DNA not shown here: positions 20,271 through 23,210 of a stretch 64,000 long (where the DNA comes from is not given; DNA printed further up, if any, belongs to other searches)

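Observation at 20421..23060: Signal-peptide-bearing fusion of an M14 zinc carboxypeptidase with an argininosuccinate-lyase-like domain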

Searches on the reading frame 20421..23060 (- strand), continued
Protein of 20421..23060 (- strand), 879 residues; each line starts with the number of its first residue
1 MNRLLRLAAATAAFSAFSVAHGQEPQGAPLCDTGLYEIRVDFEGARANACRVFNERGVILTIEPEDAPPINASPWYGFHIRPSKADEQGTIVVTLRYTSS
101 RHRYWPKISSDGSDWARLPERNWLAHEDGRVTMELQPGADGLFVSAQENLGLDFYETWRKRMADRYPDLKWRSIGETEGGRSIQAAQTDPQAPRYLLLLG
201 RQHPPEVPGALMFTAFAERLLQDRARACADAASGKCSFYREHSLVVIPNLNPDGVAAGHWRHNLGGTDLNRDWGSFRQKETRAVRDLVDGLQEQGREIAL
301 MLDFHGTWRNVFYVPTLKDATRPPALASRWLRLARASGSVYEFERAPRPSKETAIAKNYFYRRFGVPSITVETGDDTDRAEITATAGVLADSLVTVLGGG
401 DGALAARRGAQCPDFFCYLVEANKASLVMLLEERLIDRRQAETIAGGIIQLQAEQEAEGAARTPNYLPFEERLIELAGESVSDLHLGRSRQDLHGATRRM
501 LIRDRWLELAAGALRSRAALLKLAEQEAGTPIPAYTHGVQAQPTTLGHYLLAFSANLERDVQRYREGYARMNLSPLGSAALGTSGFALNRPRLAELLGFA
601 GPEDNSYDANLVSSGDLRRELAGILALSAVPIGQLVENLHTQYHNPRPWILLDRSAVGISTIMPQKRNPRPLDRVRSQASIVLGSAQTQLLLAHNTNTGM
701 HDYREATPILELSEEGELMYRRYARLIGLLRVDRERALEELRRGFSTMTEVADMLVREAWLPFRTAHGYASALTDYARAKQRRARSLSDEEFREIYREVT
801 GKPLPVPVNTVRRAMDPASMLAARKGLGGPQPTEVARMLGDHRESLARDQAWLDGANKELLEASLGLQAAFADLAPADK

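Call 62: list_cluster_members(proteins=[P0001, P0028, P0118, P0057, P0101, P0085])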
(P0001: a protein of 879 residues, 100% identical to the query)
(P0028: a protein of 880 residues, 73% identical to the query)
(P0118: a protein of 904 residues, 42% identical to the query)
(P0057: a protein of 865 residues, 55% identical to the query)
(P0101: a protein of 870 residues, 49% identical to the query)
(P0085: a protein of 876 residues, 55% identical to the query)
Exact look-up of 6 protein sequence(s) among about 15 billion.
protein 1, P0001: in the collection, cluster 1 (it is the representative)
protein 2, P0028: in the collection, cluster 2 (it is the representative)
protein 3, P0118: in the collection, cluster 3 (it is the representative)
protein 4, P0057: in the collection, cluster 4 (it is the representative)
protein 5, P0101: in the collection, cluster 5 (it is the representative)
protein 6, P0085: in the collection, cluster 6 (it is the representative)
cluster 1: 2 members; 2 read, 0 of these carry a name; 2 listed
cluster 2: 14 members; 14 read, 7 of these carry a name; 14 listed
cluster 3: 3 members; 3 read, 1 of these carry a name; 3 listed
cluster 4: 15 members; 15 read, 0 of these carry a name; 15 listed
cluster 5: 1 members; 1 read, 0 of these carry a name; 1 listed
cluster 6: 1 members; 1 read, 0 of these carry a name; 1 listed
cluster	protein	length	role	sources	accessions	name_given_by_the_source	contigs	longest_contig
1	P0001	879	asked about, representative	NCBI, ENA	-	-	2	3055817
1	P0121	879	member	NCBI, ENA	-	-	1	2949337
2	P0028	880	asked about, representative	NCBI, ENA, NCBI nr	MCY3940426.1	MAG: lyase family protein [Gammaproteobacteria bacterium] | lyase family protein [Gammaproteobacteria bacterium]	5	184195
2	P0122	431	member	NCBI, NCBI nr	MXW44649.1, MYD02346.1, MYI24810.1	MAG: hypothetical protein F4109_05200 [Gammaproteobacteria bacterium] | hypothetical protein [Gammaproteobacteria bacterium]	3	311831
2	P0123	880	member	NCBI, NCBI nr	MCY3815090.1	MAG: lyase family protein [Gammaproteobacteria bacterium] | lyase family protein [Gammaproteobacteria bacterium]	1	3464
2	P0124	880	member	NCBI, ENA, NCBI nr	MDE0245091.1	MAG: lyase family protein [Gammaproteobacteria bacterium] | lyase family protein [Gammaproteobacteria bacterium]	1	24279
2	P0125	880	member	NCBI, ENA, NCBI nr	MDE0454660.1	MAG: lyase family protein [Gammaproteobacteria bacterium] | lyase family protein [Gammaproteobacteria bacterium]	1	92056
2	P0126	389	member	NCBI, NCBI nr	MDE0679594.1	MAG: M14 family metallopeptidase [Gammaproteobacteria bacterium] | M14 family metallopeptidase [Gammaproteobacteria bacterium]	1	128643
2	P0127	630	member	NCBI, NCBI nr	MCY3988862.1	MAG: lyase family protein, partial [Gammaproteobacteria bacterium] | lyase family protein [Gammaproteobacteria bacterium]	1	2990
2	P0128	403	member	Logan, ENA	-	-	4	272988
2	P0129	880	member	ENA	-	-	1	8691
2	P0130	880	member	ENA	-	-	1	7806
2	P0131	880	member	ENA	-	-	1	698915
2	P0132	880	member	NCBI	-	-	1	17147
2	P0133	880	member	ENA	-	-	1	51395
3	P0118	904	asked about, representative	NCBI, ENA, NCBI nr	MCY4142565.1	MAG: lyase family protein [Gammaproteobacteria bacterium] | lyase family protein [Gammaproteobacteria bacterium]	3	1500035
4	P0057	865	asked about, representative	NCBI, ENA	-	-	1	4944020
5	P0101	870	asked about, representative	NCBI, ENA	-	-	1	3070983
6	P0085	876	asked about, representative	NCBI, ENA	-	-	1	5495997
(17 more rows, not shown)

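Call 65: find_encoding_contigs(protein=P0128, flank=6000, max_places=3)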
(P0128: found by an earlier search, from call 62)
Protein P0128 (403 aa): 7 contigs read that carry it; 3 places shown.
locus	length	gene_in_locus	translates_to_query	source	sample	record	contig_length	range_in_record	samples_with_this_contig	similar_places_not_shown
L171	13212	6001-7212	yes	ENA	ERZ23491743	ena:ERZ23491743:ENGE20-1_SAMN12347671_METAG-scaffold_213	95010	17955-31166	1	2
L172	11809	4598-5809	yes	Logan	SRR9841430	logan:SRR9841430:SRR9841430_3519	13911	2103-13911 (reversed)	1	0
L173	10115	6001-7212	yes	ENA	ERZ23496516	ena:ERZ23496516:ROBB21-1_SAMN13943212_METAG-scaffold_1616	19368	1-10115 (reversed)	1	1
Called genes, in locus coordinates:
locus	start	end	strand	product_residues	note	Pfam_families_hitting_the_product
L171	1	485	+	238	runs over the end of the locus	PF00106:adh_short, PF08659:KR (weak), PF13561:adh_short_C2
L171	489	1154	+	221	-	-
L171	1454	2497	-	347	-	PF01926:MMR_HSR1, PF02421:FeoB_N, PF02824:TGS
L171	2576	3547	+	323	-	PF02729:OTCace_N, PF00185:OTCace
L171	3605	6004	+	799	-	PF01804:Penicil_amidase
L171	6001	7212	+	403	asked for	PF00246:Peptidase_M14, PF24827:AstE_AspA_cat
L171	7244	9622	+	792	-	PF07715:Plug, PF00593:TonB_dep_Rec_b-barrel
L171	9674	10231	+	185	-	PF00593:TonB_dep_Rec_b-barrel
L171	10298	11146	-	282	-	-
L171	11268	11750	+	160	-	PF08534:Redoxin, PF00578:AhpC-TSA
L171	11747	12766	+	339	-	PF16884:ADH_N_2, PF00107:ADH_zinc_N, PF13602:ADH_zinc_N_2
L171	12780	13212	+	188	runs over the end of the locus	PF06041:DUF924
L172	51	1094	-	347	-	PF01926:MMR_HSR1, PF02421:FeoB_N, PF02824:TGS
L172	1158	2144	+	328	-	PF02729:OTCace_N, PF00185:OTCace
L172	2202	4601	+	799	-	PF01804:Penicil_amidase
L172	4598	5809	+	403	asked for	PF00246:Peptidase_M14, PF24827:AstE_AspA_cat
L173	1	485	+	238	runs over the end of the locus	PF00106:adh_short, PF08659:KR (weak), PF13561:adh_short_C2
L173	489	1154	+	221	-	-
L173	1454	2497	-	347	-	PF01926:MMR_HSR1, PF02421:FeoB_N, PF02824:TGS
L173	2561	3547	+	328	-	PF02729:OTCace_N, PF00185:OTCace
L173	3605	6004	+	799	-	PF01804:Penicil_amidase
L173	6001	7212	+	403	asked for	PF00246:Peptidase_M14, PF24827:AstE_AspA_cat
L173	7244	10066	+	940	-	PF07715:Plug, PF00593:TonB_dep_Rec_b-barrel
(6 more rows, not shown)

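Call 89: search_protein_representatives(protein=window:20421-23060:-)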
Query: 879 residues. Proteins with E-value up to 0.001 (for the whole library): 6682; up to 1e-10: 3236; up to 1e-30: 859. The best 150 are listed.
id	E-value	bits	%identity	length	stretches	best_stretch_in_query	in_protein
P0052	0.0e+00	1182.0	63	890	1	19-874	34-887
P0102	1.0e-259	881.2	50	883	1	29-872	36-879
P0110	1.9e-231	787.6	46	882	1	13-838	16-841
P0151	3.8e-199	680.8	43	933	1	29-864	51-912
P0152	1.4e-198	679.0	41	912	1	31-860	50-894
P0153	9.8e-198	676.1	41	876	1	30-876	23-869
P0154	9.3e-185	633.2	39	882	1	19-860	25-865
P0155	3.9e-180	617.9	46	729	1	17-680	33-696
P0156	6.4e-160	551.0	39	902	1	28-845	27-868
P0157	1.8e-137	476.8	52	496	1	410-875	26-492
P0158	1.0e-110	388.2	52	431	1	25-398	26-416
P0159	3.1e-107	376.7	43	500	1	402-860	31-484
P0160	1.2e-104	368.2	44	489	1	405-874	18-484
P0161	7.8e-104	365.5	44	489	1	411-877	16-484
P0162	1.2e-101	358.3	44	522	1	411-874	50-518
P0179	9.6e-80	285.8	44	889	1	25-397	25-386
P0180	9.9e-80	285.7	43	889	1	23-397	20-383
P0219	1.9e-67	245.1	43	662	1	29-400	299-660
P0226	2.0e-65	238.4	39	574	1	22-394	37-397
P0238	8.4e-63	229.7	38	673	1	9-397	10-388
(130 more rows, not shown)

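Call 90: search_protein_families(library=pfam, proteins=[P0179, P0180, P0219, P0226, P0238, P0157, P0158], max_evalue=0.001)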
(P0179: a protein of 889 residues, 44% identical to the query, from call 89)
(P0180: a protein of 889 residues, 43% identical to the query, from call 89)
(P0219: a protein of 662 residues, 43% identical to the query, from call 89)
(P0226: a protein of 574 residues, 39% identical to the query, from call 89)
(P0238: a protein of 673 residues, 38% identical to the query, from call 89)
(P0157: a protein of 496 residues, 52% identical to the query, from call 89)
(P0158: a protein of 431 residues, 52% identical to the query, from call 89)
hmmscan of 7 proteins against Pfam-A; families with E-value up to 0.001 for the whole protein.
P0179 (889 aa): 4 families
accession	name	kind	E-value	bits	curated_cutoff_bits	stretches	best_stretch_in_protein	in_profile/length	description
PF07969.17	Amidohydro_3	-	7.5e-22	78.9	29.7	1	439-865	1-470/472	Amidohydrolase family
PF00246.29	Peptidase_M14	-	4.8e-16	59.7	21.6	1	148-299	3-186/286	Zinc carboxypeptidase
PF01979.26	Amidohydro_1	-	6.9e-09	35.8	25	1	768-849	245-326/345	Amidohydrolase family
PF24827.1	AstE_AspA_cat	-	1.6e-05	25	25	1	231-365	34-170/192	Succinylglutamate desuccinylase/Aspartoacylase catalytic domain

P0180 (889 aa): 5 families
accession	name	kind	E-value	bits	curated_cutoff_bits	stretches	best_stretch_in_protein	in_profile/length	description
PF00246.29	Peptidase_M14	-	1.7e-18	67.7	21.6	1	165-364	18-266/286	Zinc carboxypeptidase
PF07969.17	Amidohydro_3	-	3.4e-16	60.2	29.7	2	438-620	1-208/472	Amidohydrolase family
PF24827.1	AstE_AspA_cat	-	5.1e-10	39.6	25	1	188-362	3-170/192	Succinylglutamate desuccinylase/Aspartoacylase catalytic domain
PF01979.26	Amidohydro_1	-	1.2e-05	25.2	25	0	447-592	2-160/345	Amidohydrolase family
PF18027.6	Pepdidase_M14_N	-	0.00015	22.3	23.2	1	38-114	4-84/107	Cytosolic carboxypeptidase N-terminal domain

P0219 (662 aa): 2 families
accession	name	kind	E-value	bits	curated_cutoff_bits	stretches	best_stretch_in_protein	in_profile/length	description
PF00246.29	Peptidase_M14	-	5.6e-21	75.8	21.6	1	436-637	16-265/286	Zinc carboxypeptidase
PF24827.1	AstE_AspA_cat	-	1.9e-09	37.8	25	1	463-636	3-170/192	Succinylglutamate desuccinylase/Aspartoacylase catalytic domain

P0226 (574 aa): 3 families
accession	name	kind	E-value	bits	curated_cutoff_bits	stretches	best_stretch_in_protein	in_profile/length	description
PF00246.29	Peptidase_M14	-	1.6e-12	48.1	21.6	1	180-379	16-264/286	Zinc carboxypeptidase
PF07969.17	Amidohydro_3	-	3.1e-08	34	29.7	1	452-565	1-92/472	Amidohydrolase family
PF24827.1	AstE_AspA_cat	-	3.3e-07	30.5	25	1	207-396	5-185/192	Succinylglutamate desuccinylase/Aspartoacylase catalytic domain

P0238 (673 aa): 2 families
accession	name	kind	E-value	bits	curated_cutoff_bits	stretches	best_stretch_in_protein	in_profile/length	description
PF00246.29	Peptidase_M14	-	6.5e-13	49.4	21.6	1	166-366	17-263/286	Zinc carboxypeptidase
PF24827.1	AstE_AspA_cat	-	4.9e-05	23.4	25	1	193-379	4-180/192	Succinylglutamate desuccinylase/Aspartoacylase catalytic domain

P0157 (496 aa): 2 families
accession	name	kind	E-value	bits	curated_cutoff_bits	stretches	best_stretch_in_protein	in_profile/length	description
PF00206.25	Lyase_1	-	4e-33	115.6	27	1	97-300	102-312/312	Lyase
PF14698.11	ASL_C2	-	1.4e-10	41.9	27.3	1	361-439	1-69/69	Argininosuccinate lyase C-terminal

P0158 (431 aa): 2 families
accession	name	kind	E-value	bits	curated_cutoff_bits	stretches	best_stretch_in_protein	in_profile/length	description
PF00246.29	Peptidase_M14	-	1.2e-15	58.3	21.6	1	159-400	3-270/286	Zinc carboxypeptidase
PF24827.1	AstE_AspA_cat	-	1.8e-06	28.1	25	1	245-394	38-170/192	Succinylglutamate desuccinylase/Aspartoacylase catalytic domain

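Call 93: search_solved_structures(query=P0179, max_evalue=0.0001)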
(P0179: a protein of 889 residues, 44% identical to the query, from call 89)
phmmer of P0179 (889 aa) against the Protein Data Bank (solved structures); distinct sequences matched with E-value up to 0.0001: 39.
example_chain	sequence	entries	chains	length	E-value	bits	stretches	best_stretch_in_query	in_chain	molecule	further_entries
1rjp_A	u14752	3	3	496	3.6e-63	217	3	718-883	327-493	D-aminoacylase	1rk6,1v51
1m7j_A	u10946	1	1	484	5.1e-63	216.5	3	717-883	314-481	D-aminoacylase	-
1rjq_A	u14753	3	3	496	4.1e-62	213.5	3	718-883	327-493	D-aminoacylase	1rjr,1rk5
1v4y_A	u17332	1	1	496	1e-61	212.2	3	718-883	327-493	D-aminoacylase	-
9g5m_A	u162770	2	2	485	2e-54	188.1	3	720-884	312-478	Amidohydrolase family protein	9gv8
3gip_A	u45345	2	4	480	1.1e-52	182.4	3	720-866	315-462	N-acyl-D-glutamate deacylase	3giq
9kb1_A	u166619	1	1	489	1.3e-46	162.2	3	722-871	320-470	PpOngB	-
9kb3_A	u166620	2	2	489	1.6e-45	158.6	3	495-663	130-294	Carbohydrate de-N-acetylated protein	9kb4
4a37_A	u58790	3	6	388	3.5e-11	45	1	30-312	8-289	METALLO-CARBOXYPEPTIDASE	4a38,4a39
3l2n_A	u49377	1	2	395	4.2e-11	44.8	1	37-303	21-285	Peptidase M14, carboxypeptidase A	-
3e74_A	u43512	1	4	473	1.3e-09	39.8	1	374-461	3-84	Allantoinase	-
4kqn_A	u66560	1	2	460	3e-09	38.6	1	397-461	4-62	D-hydantoinase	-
3k2k_A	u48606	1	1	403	7.9e-09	37.2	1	144-362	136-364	putative carboxypeptidase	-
4b6z_A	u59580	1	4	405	1.4e-08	36.3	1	151-308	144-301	FAMILY M14 UNASSIGNED PEPTIDASE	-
1yny_A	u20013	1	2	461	1.9e-08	36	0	397-461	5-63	D-Hydantoinase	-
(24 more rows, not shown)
